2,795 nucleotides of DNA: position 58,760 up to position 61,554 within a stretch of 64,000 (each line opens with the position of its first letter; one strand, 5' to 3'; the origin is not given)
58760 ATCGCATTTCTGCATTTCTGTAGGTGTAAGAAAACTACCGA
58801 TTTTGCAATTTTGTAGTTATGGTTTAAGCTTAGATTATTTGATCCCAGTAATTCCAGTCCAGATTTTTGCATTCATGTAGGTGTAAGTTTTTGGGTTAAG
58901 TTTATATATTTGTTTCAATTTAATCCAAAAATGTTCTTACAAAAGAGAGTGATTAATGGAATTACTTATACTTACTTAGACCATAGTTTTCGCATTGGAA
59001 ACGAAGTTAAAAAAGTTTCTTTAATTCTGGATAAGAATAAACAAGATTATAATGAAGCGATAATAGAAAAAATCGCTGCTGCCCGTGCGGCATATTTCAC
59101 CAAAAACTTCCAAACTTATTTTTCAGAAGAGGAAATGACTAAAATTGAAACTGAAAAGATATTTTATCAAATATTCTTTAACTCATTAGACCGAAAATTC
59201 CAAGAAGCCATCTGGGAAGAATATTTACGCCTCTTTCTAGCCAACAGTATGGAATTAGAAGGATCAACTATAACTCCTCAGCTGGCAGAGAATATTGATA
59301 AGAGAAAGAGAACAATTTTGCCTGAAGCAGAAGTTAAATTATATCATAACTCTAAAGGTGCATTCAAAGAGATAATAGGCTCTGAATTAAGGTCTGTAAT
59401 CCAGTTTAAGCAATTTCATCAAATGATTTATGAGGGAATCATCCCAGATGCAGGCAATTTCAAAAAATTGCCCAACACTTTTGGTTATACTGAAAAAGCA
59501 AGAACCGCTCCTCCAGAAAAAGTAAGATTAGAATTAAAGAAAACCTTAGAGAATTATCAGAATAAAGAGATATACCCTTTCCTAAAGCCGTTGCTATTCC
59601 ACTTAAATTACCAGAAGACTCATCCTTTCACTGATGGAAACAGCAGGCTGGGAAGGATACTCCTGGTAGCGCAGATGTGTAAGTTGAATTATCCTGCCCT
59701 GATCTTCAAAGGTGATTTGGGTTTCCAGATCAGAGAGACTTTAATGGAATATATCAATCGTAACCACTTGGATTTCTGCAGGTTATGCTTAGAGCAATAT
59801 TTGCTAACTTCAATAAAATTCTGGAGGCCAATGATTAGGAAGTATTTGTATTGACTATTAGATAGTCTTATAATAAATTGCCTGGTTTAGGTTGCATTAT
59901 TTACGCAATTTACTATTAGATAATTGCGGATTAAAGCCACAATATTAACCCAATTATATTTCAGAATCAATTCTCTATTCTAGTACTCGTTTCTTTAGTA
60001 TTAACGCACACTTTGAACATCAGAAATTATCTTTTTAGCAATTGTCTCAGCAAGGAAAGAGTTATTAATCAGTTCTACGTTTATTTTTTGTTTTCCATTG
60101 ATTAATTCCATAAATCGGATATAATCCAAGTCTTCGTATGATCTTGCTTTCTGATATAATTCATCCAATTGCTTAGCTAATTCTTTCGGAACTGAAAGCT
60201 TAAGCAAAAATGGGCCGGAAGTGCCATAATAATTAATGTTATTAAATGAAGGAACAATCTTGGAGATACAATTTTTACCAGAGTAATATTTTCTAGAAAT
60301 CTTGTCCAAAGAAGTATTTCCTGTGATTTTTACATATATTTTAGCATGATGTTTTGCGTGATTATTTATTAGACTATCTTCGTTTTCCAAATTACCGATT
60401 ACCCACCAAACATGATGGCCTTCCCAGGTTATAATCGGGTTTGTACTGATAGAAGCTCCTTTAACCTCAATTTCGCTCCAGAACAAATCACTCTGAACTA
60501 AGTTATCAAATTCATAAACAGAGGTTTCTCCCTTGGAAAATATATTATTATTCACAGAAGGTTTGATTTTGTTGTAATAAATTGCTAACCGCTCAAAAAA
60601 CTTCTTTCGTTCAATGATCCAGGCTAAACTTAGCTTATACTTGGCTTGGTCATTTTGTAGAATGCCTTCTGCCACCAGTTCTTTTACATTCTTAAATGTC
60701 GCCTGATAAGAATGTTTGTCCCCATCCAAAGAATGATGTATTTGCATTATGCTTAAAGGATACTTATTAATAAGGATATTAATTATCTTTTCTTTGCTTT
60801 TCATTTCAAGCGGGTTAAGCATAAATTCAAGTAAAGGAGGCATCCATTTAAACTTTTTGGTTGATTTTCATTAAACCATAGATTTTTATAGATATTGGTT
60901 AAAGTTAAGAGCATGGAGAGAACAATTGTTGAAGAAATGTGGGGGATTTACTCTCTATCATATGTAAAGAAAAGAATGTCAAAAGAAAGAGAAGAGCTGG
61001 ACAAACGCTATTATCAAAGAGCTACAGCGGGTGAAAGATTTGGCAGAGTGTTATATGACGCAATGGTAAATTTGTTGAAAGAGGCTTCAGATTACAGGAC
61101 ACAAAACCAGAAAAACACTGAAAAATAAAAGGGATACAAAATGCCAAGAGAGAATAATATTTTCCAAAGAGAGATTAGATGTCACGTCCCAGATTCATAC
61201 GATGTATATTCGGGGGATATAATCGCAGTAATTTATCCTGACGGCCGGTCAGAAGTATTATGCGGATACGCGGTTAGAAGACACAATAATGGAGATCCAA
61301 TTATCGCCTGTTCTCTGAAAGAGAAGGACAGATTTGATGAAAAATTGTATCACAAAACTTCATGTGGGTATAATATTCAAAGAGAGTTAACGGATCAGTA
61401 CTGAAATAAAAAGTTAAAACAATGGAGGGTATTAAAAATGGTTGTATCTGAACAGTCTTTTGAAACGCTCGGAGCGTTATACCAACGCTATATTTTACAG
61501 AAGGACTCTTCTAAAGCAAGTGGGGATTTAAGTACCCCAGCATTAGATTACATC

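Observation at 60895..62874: Putative archaeal RiPP-like cluster: three small ORFs followed by a radical-SAM/SPASM maturase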

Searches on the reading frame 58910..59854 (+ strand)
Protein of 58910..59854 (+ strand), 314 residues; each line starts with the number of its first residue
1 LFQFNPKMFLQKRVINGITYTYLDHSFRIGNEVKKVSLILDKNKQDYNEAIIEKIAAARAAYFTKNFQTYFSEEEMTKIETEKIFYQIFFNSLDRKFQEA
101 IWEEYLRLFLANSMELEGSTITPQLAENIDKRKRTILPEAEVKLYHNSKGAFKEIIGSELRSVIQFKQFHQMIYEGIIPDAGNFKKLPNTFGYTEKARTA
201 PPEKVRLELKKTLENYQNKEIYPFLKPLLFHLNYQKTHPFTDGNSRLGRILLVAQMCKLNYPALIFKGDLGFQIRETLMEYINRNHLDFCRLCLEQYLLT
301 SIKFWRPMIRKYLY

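Call 3: search_protein_families(library=pfam, proteins=[window:58910-59854:+], max_evalue=1)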
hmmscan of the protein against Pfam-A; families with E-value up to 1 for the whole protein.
window:58910-59854:+ (314 aa): 1 family
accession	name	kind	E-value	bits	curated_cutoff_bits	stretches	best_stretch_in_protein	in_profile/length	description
PF02661.23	Fic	-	5.6e-12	46.8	24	1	165-254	6-91/93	Fic/DOC family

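Call 4: search_protein_families(library=ncbifam, proteins=[window:58910-59854:+], max_evalue=1)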
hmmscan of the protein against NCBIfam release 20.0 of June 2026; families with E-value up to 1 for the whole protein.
window:58910-59854:+ (314 aa): 3 families
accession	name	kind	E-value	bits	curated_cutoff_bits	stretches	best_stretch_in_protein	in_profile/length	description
NF046030.1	ProtAdlyltaseSoFic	equivalog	3.4e-05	22.9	550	1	216-254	171-209/361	protein adenylyltransferase Fic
TIGR02613.1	mob_myst_B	hypoth_equivalog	0.017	15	124.4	1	162-266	50-151/186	mobile mystery protein B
TIGR01102.1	yscR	equivalog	0.13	12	208.6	1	8-86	55-132/202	type III secretion system export apparatus subunit SctR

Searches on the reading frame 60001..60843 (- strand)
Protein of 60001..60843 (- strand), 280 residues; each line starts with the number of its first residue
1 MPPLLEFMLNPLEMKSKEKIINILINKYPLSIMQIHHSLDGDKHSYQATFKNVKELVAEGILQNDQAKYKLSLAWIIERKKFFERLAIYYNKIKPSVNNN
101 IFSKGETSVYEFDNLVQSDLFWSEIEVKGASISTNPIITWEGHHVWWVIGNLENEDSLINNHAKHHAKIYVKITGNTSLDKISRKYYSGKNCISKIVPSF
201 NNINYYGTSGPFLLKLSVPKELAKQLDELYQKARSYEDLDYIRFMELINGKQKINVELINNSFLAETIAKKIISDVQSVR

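Call 3: search_protein_families(library=pfam, proteins=[window:60001-60843:-], max_evalue=1)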
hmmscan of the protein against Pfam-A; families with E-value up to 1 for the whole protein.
window:60001-60843:- (280 aa): 2 families
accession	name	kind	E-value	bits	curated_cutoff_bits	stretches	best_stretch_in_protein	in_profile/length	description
PF16269.10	DUF4922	-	0.0088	16.4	23.6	1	18-57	77-114/146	Domain of unknown function (DUF4922)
PF25126.1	DUF7818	-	0.29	11.5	27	1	214-230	7-23/44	Domain of unknown function (DUF7818)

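Call 4: search_protein_families(library=ncbifam, proteins=[window:60001-60843:-], max_evalue=1)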
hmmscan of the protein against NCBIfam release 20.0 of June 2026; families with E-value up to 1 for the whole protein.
window:60001-60843:- (280 aa): 1 family
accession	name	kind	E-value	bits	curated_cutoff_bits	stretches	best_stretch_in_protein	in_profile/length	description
NF000143.1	trim_DfrG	exception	0.018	14.8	365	1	18-81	99-162/165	trimethoprim-resistant dihydrofolate reductase DfrG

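Call 49: search_solved_structures(query=A5, max_evalue=10)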
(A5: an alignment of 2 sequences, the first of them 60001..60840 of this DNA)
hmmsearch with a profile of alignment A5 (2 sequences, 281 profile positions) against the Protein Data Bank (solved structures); distinct sequences matched with E-value up to 10: 0.

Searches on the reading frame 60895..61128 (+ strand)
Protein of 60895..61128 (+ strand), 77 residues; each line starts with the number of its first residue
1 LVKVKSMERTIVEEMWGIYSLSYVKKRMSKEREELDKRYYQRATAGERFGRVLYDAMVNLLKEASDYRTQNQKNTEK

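Call 3: search_protein_families(library=pfam, proteins=[window:60895-61128:+], max_evalue=1)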
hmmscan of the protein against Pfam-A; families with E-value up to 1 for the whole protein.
window:60895-61128:+ (77 aa): 0 families

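Call 4: search_protein_families(library=ncbifam, proteins=[window:60895-61128:+], max_evalue=1)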
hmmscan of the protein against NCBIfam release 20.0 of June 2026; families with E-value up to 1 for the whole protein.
window:60895-61128:+ (77 aa): 0 families

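Call 35: search_protein_representatives(protein=window:60913-61125:+)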
Query: 71 residues. Proteins with E-value up to 0.001 (for the whole library): 1; up to 1e-10: 1; up to 1e-30: 0. The best 1 are listed.
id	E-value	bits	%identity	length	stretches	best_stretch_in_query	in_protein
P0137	2.1e-24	100.5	96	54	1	19-71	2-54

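Call 51: search_solved_structures(query=A4, max_evalue=10)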
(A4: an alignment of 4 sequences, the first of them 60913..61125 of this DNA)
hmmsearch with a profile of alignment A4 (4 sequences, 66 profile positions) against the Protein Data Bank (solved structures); distinct sequences matched with E-value up to 10: 0.

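Call 83: predict_structure(protein=window:60913-61125:+)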
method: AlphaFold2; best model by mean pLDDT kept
length: 71 residues; sequences in the alignment: 1
mean_pLDDT: 84.9   pTM: 0.47
mean pLDDT of the five models: 84.9, 76.8, 70.8, 70.6, 68.2
residues with pLDDT >= 90: 24; 70-90: 38; 50-70: 9; < 50: 0
segments of 3 or more residues with pLDDT < 50: none
pLDDT, mean of each block of 10 residues (from residue 1): 66 78 87 87 95 97 86 62
secondary structure, 60 per line:
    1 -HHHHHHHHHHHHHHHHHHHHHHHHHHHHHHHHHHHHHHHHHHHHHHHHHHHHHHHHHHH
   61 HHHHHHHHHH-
elements in order: H2-70

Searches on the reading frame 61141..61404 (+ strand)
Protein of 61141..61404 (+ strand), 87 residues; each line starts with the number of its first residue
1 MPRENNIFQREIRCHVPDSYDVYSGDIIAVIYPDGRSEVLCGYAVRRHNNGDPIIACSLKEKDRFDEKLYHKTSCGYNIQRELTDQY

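Call 3: search_protein_families(library=pfam, proteins=[window:61141-61404:+], max_evalue=1)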
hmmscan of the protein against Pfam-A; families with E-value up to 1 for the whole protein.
window:61141-61404:+ (87 aa): 0 families

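Call 4: search_protein_families(library=ncbifam, proteins=[window:61141-61404:+], max_evalue=1)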
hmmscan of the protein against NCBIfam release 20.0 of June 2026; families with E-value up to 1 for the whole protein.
window:61141-61404:+ (87 aa): 0 families

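Call 27: find_homologous_proteins(query=window:61141-61401:+, max_evalue=10)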
Query seq(87 aa) (87 aa): 5 proteins with E <= 10 among 5 candidates.
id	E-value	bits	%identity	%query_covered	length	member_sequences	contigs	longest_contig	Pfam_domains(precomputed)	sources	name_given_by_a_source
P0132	1.5e-54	199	100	100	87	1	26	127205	-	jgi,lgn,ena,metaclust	metaclust:\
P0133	5.4e-46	172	89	100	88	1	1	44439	-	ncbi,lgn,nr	ncbi:hypothetical protein HZC30_05145 [Candidatus Woesearchaeota archaeon]|nr:hypothetical protein [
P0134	5.1e-30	121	64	100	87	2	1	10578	-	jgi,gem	-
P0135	1.3e-29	120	71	92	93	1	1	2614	-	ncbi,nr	ncbi:hypothetical protein HZC32_03420 [Candidatus Woesearchaeota archaeon]|nr:hypothetical protein [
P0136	3.2e-27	112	62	93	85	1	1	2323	-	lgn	-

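Call 29: find_encoding_contigs(protein=P0136, flank=8000, max_places=3)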
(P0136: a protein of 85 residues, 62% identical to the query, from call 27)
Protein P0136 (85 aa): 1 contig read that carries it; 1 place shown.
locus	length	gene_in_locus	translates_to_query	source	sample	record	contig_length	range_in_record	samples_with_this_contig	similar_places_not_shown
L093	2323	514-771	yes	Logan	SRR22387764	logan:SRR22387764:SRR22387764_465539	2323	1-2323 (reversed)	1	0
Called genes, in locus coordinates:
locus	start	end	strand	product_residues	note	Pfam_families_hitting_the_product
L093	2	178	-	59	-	?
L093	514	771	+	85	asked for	-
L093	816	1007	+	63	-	-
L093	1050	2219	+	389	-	PF04055:Radical_SAM, PF13186:SPASM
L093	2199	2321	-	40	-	?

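Call 30: find_encoding_contigs(protein=P0133, flank=8000, max_places=3)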
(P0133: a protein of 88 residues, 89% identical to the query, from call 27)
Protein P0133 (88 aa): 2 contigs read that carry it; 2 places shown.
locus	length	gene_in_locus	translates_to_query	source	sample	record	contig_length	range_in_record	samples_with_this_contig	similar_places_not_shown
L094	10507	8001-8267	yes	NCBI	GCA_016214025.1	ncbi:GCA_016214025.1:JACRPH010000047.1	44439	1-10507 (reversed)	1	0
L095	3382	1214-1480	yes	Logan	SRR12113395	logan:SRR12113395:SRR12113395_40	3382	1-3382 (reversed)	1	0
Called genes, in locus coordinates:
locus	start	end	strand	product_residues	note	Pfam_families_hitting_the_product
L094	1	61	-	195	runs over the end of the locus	PF00561:Abhydrolase_1 (faint), PF06821:Ser_hydrolase, PF10230:LIDHydrolase (faint)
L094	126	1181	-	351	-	PF17761:DUF1016_N, PF06250:YhcG_C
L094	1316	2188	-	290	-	PF00753:Lactamase_B (weak), PF12706:Lactamase_B_2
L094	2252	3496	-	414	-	PF02308:MgtC, PF13194:DUF4010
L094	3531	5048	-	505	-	PF01896:DNA_primase_S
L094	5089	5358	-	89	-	PF13656:RNA_pol_L_2, PF01193:RNA_pol_L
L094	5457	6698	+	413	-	-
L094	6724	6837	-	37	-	-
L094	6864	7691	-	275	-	-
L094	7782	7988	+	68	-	-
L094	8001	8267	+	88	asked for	-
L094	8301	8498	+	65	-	-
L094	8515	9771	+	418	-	PF13353:Fer4_12 (faint), PF04055:Radical_SAM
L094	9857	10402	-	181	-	PF00583:Acetyltransf_1, PF13673:Acetyltransf_10, PF13508:Acetyltransf_7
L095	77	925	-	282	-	-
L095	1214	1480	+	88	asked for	-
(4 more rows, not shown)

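Call 31: find_encoding_contigs(protein=P0134, flank=8000, max_places=3)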
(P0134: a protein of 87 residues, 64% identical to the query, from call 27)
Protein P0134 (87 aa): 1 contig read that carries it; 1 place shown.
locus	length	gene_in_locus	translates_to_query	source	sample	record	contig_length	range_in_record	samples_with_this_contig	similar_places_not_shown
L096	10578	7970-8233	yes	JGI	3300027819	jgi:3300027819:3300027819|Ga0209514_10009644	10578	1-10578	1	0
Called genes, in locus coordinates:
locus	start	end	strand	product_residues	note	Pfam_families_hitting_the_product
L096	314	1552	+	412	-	PF19238:Radical_SAM_2 (faint), PF04055:Radical_SAM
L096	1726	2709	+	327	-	-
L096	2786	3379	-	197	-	PF00300:His_Phos_1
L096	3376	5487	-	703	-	PF01326:PPDK_N (faint)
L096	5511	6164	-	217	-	PF00117:GATase, PF07722:Peptidase_C26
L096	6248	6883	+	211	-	-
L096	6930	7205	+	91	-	-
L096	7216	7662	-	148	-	PF13404:HTH_AsnC-type, PF13412:HTH_24, PF01037:AsnC_trans_reg, PF22482:AsnC_trans_reg_3 (weak)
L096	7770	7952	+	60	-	-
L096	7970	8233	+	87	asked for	-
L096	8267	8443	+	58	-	-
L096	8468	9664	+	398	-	PF04055:Radical_SAM, PF13186:SPASM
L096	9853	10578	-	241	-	?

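Call 32: find_encoding_contigs(protein=P0135, flank=8000, max_places=3)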
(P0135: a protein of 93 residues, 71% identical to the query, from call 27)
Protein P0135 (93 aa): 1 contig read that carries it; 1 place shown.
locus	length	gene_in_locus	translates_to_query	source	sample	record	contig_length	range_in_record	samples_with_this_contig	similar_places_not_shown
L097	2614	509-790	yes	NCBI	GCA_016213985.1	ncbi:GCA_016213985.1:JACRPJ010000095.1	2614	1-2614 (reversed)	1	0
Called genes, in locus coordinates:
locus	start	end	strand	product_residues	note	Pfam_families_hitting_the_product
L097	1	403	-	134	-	PF22769:DCD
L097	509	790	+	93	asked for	-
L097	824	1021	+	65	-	-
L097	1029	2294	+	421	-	PF04055:Radical_SAM, PF13353:Fer4_12 (weak)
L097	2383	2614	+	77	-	PF01928:CYTH (weak)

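Call 44: search_protein_families(library=ncbifam, proteins=[L094:8515-9768:+, L094:8301-8495:+, L096:8267-8440:+, L096:7770-7949:+], max_evalue=0.01)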
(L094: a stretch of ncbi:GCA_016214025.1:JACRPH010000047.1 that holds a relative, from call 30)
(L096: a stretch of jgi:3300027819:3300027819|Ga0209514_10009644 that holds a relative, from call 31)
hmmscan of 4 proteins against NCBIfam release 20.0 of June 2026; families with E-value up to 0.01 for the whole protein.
L094:8515-9768:+ (418 aa): 62 families (the best 25 are shown)
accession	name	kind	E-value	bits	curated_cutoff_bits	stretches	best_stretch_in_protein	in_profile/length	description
NF047865.1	rSAM_PapB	equivalog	4.5e-30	105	340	1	80-393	5-318/330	PapB family radical SAM/SPASM ranthipeptide maturase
TIGR03974.1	rSAM_six_Cys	equivalog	1.3e-27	96.8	425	1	80-257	99-278/451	thioether cross-link-forming SCIFF peptide maturase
TIGR04064.1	rSAM_nif11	equivalog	1.6e-27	96.3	518.7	2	56-217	55-218/459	nif11-like peptide radical SAM maturase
NF038107.1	rSAM_NF038107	equivalog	1.3e-22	80.2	600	1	72-254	79-266/444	Cys-every-fifth radical SAM/SPASM peptide maturase CefB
TIGR03942.1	sulfatase_rSAM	equivalog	1.9e-21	76.5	349.45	1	86-398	9-331/363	anaerobic sulfatase maturase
TIGR03906.1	quino_hemo_SAM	equivalog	1.7e-20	73.1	453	1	73-391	88-414/467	quinohemoprotein amine dehydrogenase maturation protein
NF040492.1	not_ScfB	exception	4.1e-20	72.1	855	1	80-254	97-276/450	ScfB-related radical SAM/SPASM orphan maturase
NF041298.1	rSAM_mat_DynA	equivalog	1.1e-19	70.7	450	1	85-254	8-177/356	dynobactin maturation radical SAM/SPASM protein DynA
TIGR03978.1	rSAM_paired_1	equivalog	4.2e-19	68.6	370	1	74-253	80-259/466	His-Xaa-Ser system radical SAM maturase HxsB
TIGR04148.1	GG_samocin_CFB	equivalog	6.1e-18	65.2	300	1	79-256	18-206/411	radical SAM peptide maturase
TIGR04068.1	rSAM_ocin_clost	equivalog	1.4e-17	63.8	500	1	74-235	80-244/462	Cys-rich peptide radical SAM maturase CcpM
TIGR04280.1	geopep_mat_rSAM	hypoth_equivalog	2e-14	53.4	400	1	79-218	85-225/428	geopeptide radical SAM maturase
TIGR04334.1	rSAM_Clo7bot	equivalog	5.8e-14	51.6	600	1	74-394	86-408/440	radical SAM/SPASM domain Clo7bot peptide maturase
TIGR04115.1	rSAM_Cxxx_rpt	equivalog_domain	9.5e-14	51.6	350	1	82-265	6-199/359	radical SAM peptide maturase, CXXX-repeat target family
NF038170.1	lachnocin_rSAM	equivalog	2e-13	50.1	550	1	80-387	78-391/440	lachnocin radical SAM maturase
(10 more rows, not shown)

L094:8301-8495:+ (65 aa): 0 families

L096:8267-8440:+ (58 aa): 0 families

L096:7770-7949:+ (60 aa): 0 families

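Call 45: predict_structure(alignment_id=A3)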
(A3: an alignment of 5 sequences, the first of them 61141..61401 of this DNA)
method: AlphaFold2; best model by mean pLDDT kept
length: 87 residues; sequences in the alignment: 5
mean_pLDDT: 41.0   pTM: 0.27
mean pLDDT of the five models: 41.0, 36.9, 34.7, 34.7, 34.5
residues with pLDDT >= 90: 0; 70-90: 0; 50-70: 27; < 50: 60
segments of 3 or more residues with pLDDT < 50: 1-17, 36-39, 41-43, 53-55, 57-87
pLDDT, mean of each block of 10 residues (from residue 1): 27 43 56 51 52 49 32 29 25
secondary structure, 60 per line:
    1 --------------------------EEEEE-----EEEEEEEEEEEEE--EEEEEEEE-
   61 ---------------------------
elements in order: E27-31 E37-49 E52-59

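Call 50: search_solved_structures(query=A3, max_evalue=10)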
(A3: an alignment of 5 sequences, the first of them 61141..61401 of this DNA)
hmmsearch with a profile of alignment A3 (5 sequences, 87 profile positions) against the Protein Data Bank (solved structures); distinct sequences matched with E-value up to 10: 4.
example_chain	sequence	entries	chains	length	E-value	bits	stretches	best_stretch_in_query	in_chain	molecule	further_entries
9ygm_SU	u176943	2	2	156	0.72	12.9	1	8-30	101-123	40S ribosomal protein uS17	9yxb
9kyb_F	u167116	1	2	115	1.1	12.4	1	36-63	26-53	Subtilase cytotoxin subunit B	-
9kyc_D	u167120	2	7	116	1.1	12.3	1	36-62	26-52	Subtilase cytotoxin subunit B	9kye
2nnn_A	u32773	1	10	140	2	11.5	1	28-65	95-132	Probable transcriptional regulator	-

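Call 64: find_related_loci(query=A3, collection=metagenome_contigs, flank=4000)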
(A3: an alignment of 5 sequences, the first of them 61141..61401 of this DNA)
Query A3 (87 aa) in metagenome_contigs; peptide patterns used: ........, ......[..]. (x = any residue, [..] = any of these).
95 stretches matched a pattern; 1 encode a relative of the query (tblastn E <= 1e-3); 1 distinct loci.
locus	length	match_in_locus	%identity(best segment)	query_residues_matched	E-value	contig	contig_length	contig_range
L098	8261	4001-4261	64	1-87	1e-35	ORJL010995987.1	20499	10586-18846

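Call 65: find_related_loci(query=A3, collection=viral_contigs, flank=4000)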
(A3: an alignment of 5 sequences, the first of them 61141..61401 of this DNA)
Query A3 (87 aa) in viral_contigs; peptide patterns used: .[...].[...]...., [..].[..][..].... (x = any residue, [..] = any of these).
50 stretches matched a pattern, but none encodes a relative of the query by tblastn (E <= 1e-3).
